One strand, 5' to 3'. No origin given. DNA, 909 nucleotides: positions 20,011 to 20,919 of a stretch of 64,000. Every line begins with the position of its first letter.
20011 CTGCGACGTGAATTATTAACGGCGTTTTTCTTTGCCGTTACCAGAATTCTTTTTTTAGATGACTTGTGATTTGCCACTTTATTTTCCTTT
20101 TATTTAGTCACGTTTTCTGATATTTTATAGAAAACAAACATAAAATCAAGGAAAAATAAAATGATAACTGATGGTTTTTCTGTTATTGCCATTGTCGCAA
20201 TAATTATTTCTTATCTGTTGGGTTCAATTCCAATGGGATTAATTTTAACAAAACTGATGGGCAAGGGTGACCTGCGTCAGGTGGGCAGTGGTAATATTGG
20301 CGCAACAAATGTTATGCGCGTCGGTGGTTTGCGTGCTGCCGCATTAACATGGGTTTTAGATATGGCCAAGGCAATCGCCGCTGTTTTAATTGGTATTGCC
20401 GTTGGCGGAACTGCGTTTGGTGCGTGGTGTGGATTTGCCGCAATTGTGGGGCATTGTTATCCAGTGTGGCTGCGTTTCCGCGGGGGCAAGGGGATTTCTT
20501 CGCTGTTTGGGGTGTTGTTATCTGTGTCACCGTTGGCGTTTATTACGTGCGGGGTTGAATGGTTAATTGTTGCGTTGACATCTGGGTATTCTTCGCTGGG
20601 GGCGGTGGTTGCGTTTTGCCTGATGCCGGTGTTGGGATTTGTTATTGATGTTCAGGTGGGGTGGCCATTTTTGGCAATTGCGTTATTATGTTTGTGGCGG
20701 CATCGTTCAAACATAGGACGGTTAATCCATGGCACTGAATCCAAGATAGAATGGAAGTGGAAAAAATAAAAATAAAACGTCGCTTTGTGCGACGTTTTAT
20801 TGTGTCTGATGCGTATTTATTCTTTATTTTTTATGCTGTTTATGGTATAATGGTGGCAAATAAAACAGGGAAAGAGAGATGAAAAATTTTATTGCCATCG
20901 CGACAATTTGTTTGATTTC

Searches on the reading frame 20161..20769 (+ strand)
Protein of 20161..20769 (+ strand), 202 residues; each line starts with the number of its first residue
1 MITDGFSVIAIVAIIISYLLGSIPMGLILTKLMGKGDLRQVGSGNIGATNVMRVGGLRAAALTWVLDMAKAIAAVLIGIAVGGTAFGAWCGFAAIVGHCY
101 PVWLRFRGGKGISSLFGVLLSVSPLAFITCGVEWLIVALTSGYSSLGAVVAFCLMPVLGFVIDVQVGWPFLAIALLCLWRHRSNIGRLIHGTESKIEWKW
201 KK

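Call 22: find_encoding_contigs(protein=window:20161-20769:+, flank=4000, max_places=10)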
Protein window:20161-20769:+ (202 aa): 17 contigs read that carry it; 10 places shown.
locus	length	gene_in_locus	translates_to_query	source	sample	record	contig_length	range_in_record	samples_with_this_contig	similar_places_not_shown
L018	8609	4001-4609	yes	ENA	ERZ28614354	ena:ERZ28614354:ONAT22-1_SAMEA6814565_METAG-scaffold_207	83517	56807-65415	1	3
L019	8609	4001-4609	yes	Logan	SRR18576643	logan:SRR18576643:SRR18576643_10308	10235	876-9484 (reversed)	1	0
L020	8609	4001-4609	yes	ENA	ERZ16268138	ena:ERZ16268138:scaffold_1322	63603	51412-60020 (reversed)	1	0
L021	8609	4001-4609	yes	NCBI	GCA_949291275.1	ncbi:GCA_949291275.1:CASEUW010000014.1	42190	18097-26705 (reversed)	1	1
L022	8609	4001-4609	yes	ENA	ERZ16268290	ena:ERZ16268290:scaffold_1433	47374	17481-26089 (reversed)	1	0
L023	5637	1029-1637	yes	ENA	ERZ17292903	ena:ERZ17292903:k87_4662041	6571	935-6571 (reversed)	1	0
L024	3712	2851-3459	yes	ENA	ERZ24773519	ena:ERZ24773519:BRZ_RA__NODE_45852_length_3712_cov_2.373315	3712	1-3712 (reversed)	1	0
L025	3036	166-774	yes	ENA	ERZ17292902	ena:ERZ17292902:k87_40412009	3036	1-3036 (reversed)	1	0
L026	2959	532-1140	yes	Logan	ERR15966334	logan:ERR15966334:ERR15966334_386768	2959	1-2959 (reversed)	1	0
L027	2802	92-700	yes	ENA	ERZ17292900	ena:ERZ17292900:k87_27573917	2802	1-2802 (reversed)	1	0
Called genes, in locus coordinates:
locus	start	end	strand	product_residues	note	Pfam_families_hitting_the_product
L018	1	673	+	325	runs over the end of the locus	-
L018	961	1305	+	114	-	-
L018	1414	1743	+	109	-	-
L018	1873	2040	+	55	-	-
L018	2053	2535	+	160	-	-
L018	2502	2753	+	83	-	-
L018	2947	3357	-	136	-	-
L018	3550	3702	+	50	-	-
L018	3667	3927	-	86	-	PF01649:Ribosomal_S20p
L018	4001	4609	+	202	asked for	PF02660:G3P_acyltransf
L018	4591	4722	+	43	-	-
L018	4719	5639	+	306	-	-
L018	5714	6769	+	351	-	PF21102:DprA_N (faint), PF02481:DNA_processg_A, PF17782:WHD_DprA (weak)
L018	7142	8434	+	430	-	PF11638:DnaA_N (weak), PF00308:Bac_DnaA, PF00004:AAA (weak), PF08299:Bac_DnaA_C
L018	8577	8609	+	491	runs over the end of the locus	-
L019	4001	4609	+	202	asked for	PF02660:G3P_acyltransf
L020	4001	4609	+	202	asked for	PF02660:G3P_acyltransf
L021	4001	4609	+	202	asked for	PF02660:G3P_acyltransf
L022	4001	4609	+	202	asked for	PF02660:G3P_acyltransf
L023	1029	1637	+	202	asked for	PF02660:G3P_acyltransf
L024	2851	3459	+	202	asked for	PF02660:G3P_acyltransf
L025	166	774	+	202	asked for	PF02660:G3P_acyltransf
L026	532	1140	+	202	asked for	PF02660:G3P_acyltransf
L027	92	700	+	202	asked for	PF02660:G3P_acyltransf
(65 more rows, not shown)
